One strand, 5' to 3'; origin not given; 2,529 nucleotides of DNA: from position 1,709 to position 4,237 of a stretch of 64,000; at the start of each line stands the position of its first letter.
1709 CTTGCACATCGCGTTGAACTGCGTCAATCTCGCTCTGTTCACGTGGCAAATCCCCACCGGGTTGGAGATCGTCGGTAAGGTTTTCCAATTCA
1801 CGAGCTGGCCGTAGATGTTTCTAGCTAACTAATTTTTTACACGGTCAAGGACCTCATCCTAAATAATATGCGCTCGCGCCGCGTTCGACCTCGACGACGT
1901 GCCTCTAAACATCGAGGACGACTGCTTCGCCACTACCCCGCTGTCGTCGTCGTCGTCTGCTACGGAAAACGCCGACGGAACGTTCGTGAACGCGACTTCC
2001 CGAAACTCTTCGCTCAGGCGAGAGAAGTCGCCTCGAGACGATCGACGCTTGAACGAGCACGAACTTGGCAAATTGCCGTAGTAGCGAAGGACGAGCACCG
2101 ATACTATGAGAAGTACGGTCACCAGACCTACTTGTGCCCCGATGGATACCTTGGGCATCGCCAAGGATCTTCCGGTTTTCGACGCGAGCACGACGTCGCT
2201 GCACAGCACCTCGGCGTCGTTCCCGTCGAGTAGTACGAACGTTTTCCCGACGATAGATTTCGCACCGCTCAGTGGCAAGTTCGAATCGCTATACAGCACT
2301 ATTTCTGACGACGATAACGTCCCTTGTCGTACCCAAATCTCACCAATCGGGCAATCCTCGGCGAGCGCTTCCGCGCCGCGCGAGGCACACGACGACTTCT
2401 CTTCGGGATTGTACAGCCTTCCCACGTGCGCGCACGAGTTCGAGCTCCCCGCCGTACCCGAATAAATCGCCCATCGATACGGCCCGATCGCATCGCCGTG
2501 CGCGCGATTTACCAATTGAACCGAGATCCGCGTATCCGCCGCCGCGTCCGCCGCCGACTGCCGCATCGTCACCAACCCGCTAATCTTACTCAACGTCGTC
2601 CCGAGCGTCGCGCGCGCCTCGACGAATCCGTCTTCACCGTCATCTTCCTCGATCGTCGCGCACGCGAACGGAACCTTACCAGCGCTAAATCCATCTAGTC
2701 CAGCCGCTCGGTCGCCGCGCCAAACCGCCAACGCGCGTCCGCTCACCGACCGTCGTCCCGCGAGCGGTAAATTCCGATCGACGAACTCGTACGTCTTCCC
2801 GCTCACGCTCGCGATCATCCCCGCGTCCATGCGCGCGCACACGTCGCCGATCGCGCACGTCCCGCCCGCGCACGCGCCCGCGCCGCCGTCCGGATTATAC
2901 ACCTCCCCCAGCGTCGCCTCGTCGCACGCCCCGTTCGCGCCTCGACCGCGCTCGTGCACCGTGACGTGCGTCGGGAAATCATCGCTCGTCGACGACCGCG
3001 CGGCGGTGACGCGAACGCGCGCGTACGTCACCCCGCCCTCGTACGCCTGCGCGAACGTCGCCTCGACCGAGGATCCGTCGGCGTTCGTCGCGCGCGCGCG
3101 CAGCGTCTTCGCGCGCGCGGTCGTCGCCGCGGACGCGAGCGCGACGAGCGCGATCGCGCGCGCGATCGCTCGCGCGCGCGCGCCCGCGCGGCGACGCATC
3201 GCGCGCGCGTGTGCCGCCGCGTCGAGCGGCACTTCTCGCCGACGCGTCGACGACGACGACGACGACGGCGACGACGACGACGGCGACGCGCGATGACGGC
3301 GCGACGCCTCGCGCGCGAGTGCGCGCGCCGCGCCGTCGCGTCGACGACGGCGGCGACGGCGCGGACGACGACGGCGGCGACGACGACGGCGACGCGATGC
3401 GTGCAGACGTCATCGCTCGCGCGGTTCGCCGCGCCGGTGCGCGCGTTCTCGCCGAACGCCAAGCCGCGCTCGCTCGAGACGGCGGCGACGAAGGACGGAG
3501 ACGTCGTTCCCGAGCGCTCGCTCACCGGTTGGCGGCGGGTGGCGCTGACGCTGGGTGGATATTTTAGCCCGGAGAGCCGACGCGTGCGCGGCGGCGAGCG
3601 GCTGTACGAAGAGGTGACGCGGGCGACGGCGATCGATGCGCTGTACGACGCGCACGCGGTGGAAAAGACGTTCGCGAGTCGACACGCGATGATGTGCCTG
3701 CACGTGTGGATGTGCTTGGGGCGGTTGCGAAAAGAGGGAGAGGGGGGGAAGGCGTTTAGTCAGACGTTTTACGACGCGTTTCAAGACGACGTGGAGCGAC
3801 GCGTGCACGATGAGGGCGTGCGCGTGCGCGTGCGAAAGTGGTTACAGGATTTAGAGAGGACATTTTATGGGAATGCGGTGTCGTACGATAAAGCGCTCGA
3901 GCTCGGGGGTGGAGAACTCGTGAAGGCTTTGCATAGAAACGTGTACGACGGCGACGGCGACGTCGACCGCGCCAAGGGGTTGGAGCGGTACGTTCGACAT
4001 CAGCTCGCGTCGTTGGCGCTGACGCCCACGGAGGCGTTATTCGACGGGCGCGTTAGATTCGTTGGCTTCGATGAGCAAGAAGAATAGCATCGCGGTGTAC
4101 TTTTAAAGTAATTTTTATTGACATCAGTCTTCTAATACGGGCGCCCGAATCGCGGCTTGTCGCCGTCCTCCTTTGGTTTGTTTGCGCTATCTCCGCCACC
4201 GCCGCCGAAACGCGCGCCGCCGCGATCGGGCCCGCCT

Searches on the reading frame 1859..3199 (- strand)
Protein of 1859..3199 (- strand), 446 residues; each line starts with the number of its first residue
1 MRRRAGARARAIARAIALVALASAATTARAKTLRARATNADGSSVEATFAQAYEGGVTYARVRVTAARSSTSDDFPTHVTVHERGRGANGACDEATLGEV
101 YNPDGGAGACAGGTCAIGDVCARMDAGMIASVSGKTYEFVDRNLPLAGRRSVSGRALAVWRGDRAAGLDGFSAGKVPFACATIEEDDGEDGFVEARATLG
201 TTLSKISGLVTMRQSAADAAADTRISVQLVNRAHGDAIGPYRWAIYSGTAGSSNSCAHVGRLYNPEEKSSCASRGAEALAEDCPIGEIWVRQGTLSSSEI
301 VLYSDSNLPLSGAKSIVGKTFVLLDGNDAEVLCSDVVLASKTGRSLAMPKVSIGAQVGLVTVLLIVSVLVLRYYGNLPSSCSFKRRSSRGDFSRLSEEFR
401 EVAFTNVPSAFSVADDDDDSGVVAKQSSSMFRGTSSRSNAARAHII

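Call 18: search_protein_families(library=pfam, proteins=[window:1859-3199:-], max_evalue=0.001)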
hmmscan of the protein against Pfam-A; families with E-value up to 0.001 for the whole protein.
window:1859-3199:- (446 aa): 1 family
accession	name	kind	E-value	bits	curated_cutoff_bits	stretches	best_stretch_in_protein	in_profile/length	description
PF00080.25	Sod_Cu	-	1.5e-07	32.4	28.9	0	47-168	5-116/133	Copper/zinc superoxide dismutase (SODC)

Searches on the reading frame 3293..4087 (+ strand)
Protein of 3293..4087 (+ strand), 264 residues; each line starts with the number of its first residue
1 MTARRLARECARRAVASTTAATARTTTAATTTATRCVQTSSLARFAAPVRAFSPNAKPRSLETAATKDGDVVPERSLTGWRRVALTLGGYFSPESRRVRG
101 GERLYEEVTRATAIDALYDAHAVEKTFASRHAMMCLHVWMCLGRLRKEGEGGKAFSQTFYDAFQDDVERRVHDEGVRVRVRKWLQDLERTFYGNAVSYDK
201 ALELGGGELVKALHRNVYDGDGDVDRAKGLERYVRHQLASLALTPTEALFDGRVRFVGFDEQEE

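Call 18: search_protein_families(library=pfam, proteins=[window:3293-4087:+], max_evalue=0.001)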
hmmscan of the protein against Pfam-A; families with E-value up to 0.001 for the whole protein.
window:3293-4087:+ (264 aa): 1 family
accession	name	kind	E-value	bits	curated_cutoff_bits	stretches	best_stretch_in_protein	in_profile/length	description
PF03981.17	Ubiq_cyt_C_chap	-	4.5e-33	114.7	21.5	1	120-256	2-140/140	Ubiquinol-cytochrome C chaperone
